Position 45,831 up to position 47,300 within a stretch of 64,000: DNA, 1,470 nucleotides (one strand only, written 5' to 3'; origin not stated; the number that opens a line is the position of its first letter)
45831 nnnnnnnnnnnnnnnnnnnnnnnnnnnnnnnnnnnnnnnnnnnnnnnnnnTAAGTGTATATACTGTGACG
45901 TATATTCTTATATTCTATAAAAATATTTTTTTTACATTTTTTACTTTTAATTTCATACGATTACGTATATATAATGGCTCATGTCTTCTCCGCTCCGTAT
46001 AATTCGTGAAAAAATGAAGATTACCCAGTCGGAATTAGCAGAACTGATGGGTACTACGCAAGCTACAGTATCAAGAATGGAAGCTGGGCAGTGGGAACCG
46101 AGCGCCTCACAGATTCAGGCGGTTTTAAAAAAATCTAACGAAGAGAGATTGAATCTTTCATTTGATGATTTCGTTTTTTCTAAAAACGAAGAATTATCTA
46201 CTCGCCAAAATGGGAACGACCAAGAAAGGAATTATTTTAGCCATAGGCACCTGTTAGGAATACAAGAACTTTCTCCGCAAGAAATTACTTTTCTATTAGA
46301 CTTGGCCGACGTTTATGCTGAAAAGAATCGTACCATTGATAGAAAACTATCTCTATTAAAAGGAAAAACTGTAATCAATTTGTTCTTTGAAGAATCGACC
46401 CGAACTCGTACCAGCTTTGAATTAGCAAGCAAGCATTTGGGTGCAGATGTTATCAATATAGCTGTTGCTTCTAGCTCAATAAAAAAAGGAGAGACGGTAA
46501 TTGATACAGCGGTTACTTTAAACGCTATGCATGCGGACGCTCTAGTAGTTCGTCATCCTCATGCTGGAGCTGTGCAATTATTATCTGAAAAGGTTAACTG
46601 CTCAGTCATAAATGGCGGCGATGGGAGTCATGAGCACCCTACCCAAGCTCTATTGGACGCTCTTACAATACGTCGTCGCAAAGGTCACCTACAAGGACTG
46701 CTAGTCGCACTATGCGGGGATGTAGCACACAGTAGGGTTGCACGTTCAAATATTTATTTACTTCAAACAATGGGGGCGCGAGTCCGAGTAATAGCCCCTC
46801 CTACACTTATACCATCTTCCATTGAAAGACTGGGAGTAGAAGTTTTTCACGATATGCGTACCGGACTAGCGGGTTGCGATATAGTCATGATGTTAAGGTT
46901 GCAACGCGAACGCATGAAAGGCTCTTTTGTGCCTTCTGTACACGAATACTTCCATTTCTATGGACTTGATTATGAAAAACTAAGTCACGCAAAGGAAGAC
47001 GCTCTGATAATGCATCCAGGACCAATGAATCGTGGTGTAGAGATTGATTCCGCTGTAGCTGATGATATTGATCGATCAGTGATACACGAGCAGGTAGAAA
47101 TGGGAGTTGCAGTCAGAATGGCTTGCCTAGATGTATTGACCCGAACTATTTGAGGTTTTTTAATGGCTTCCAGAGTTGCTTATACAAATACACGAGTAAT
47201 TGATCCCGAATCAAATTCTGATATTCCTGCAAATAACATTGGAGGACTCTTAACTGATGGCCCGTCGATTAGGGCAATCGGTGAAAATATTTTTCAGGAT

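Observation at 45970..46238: XRE-type helix-turn-helix domain translated in-frame as an N-terminal extension of PyrB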

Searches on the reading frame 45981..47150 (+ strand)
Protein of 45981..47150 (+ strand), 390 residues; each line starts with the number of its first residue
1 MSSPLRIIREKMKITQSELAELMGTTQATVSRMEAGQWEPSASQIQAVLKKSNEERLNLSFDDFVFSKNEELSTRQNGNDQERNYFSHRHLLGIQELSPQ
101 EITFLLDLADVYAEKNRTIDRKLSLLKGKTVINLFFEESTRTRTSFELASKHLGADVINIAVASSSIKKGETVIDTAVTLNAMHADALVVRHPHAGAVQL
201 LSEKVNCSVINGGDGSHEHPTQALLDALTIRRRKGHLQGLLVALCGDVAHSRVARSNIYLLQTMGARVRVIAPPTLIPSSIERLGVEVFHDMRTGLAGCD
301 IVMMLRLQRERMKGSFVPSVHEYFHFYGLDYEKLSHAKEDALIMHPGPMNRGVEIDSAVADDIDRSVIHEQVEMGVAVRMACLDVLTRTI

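Call 3: search_protein_families(library=pfam, proteins=[window:45981-47150:+], max_evalue=1)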
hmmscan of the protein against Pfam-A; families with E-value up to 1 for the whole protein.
window:45981-47150:+ (390 aa): 15 families
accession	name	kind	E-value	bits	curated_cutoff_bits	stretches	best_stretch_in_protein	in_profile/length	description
PF02729.26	OTCace_N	-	6.4e-46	156.6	29.9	1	89-231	1-147/148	Aspartate/ornithine carbamoyltransferase, carbamoyl-P binding domain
PF00185.30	OTCace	-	2e-21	77.1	29.4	1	239-385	2-156/157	Aspartate/ornithine carbamoyltransferase, Asp/Orn binding domain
PF01381.28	HTH_3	-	1.1e-09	38.6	23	1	5-50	1-46/55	Helix-turn-helix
PF13560.12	HTH_31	-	6.2e-07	30.1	27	1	5-48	6-50/64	Helix-turn-helix domain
PF01047.28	MarR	-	0.0003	21.1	24.6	1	5-33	9-37/59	MarR family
PF15731.11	MqsA_antitoxin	-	0.00061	20.3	30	1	7-46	76-115/131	Antitoxin component of bacterial toxin-antitoxin system, MqsA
PF13545.12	HTH_Crp_2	-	0.00062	20.1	27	1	11-33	20-42/70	Crp-like helix-turn-helix domain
PF20432.4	Xre-like-HTH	-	0.00063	20.4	25.8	1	5-43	15-55/63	Antitoxin Xre-like helix-turn-helix domain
PF13443.12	HTH_26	-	0.0013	19.4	22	1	5-38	2-35/63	Cro/C1-type HTH DNA-binding domain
PF12802.13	MarR_2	-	0.0095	16.5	27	1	9-33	16-40/61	MarR family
PF13744.12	HTH_37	-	0.016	15.4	27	1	9-37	27-55/80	Helix-turn-helix domain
PF13412.12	HTH_24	-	0.031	14.3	21.9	1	5-32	9-36/48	Winged helix-turn-helix DNA-binding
PF13413.12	HTH_25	-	0.096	13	24.6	1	5-39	2-36/62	Helix-turn-helix domain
PF22495.2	HTH_92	-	0.12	12.1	27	1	7-38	2-33/45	RsaL-like HTH domain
PF04545.22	Sigma70_r4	-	0.14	12.1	24.1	1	13-34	20-41/50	Sigma-70, region 4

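Call 4: search_protein_families(library=ncbifam, proteins=[window:45981-47150:+], max_evalue=1)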
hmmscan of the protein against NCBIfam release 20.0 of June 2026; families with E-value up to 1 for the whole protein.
window:45981-47150:+ (390 aa): 35 families (the best 25 are shown)
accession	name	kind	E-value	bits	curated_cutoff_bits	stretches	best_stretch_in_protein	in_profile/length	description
NF002032.1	PRK00856.1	equivalog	3.1e-122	407.4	263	1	89-386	1-296/297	aspartate carbamoyltransferase catalytic subunit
TIGR00670.1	asp_carb_tr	equivalog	7.6e-93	310.9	236.95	1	89-386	1-302/304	aspartate carbamoyltransferase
NF010387.0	PRK13814.1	equivalog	2.3e-69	233.7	660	1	90-386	7-302/310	aspartate carbamoyltransferase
NF008853.0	PRK11891.1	equivalog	9.4e-51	172.8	560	1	11-386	15-397/430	aspartate carbamoyltransferase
NF006046.0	PRK08192.1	equivalog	1.8e-44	152.4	512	1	85-383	3-313/339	aspartate carbamoyltransferase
NF001986.0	PRK00779.1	subfamily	4.2e-42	144.4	306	1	87-387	4-304/307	ornithine carbamoyltransferase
TIGR00658.1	orni_carb_tr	equivalog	4e-38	131.3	280.85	1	89-386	1-302/304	ornithine carbamoyltransferase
NF003286.0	PRK04284.1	subfamily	9e-28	97.3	515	1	88-279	6-194/332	ornithine carbamoyltransferase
NF011380.0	PRK14805.1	equivalog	1.1e-26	93.6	421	1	89-383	2-296/302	ornithine carbamoyltransferase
NF009916.0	PRK13376.1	equivalog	1.6e-24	86.3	800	1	84-387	3-333/525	bifunctional aspartate carbamoyltransferase catalytic subunit/aspartate carbamoyltransferase regulatory subunit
TIGR04384.1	putr_carbamoyl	exception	5.6e-24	84.9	500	1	91-383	2-303/330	putrescine carbamoyltransferase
NF002470.0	PRK01713.1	equivalog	7.5e-22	78.2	545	1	87-279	6-195/334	ornithine carbamoyltransferase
NF009213.0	PRK12562.1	subfamily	3.7e-16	59.4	559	1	86-277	4-193/334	ornithine carbamoyltransferase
NF003384.0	PRK04523.1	equivalog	1.4e-15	57.2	288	2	88-165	3-75/336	N-acetylornithine carbamoyltransferase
NF011379.0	PRK14804.1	equivalog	1.9e-14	53.5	373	1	89-274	7-186/311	ornithine carbamoyltransferase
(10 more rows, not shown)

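Call 6: search_solved_structures(query=window:45981-47150:+, max_evalue=0.001, show_alignments=2)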
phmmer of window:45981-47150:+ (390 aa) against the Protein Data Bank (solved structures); distinct sequences matched with E-value up to 0.001: 87 (the best 60 are shown).
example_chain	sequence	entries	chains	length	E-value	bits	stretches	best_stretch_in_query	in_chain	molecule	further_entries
2at2_A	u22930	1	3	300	7.9e-60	206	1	89-385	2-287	ASPARTATE CARBAMOYLTRANSFERASE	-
3r7d_A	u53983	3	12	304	1.1e-59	205.5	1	89-384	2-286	Aspartate carbamoyltransferase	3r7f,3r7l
6pnz_A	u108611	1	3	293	1.7e-59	204.9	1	89-386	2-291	Aspartate carbamoyltransferase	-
4bjh_B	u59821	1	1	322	5.8e-55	190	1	86-383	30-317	ASPARTATE CARBAMOYLTRANSFERASE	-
3d6n_B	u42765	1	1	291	1.1e-54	189.1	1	122-383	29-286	Aspartate carbamoyltransferase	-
5g1n_A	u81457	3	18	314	8.9e-48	166.4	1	89-384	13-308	CAD PROTEIN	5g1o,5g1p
5nnn_A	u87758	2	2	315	3.7e-44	154.5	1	86-385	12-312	ctATC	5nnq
8bps_A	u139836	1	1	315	8.8e-44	153.2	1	86-385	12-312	Carbamoyl-phosphate synthase (glutamine-hydrolyzing)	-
8bpl_A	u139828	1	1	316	8.9e-44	153.2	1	86-385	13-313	Carbamoyl-phosphate synthase (glutamine-hydrolyzing)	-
2rgw_A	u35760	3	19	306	2.4e-43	151.8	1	89-386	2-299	Aspartate carbamoyltransferase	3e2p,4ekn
1ml4_A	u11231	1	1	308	1.5e-42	149.2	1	89-386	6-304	Aspartate Transcarbamoylase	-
2be7_A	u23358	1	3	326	6e-40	140.6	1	83-385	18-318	Aspartate Carbamoyltransferase Catalytic Chain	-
6yw9_A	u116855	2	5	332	1.3e-39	139.5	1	104-386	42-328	PYRB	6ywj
6ypo_A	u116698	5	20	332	3e-39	138.4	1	104-386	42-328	PYRB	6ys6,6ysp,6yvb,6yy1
1sku_A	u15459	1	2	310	9.6e-39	136.7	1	87-384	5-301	Aspartate carbamoyltransferase catalytic chain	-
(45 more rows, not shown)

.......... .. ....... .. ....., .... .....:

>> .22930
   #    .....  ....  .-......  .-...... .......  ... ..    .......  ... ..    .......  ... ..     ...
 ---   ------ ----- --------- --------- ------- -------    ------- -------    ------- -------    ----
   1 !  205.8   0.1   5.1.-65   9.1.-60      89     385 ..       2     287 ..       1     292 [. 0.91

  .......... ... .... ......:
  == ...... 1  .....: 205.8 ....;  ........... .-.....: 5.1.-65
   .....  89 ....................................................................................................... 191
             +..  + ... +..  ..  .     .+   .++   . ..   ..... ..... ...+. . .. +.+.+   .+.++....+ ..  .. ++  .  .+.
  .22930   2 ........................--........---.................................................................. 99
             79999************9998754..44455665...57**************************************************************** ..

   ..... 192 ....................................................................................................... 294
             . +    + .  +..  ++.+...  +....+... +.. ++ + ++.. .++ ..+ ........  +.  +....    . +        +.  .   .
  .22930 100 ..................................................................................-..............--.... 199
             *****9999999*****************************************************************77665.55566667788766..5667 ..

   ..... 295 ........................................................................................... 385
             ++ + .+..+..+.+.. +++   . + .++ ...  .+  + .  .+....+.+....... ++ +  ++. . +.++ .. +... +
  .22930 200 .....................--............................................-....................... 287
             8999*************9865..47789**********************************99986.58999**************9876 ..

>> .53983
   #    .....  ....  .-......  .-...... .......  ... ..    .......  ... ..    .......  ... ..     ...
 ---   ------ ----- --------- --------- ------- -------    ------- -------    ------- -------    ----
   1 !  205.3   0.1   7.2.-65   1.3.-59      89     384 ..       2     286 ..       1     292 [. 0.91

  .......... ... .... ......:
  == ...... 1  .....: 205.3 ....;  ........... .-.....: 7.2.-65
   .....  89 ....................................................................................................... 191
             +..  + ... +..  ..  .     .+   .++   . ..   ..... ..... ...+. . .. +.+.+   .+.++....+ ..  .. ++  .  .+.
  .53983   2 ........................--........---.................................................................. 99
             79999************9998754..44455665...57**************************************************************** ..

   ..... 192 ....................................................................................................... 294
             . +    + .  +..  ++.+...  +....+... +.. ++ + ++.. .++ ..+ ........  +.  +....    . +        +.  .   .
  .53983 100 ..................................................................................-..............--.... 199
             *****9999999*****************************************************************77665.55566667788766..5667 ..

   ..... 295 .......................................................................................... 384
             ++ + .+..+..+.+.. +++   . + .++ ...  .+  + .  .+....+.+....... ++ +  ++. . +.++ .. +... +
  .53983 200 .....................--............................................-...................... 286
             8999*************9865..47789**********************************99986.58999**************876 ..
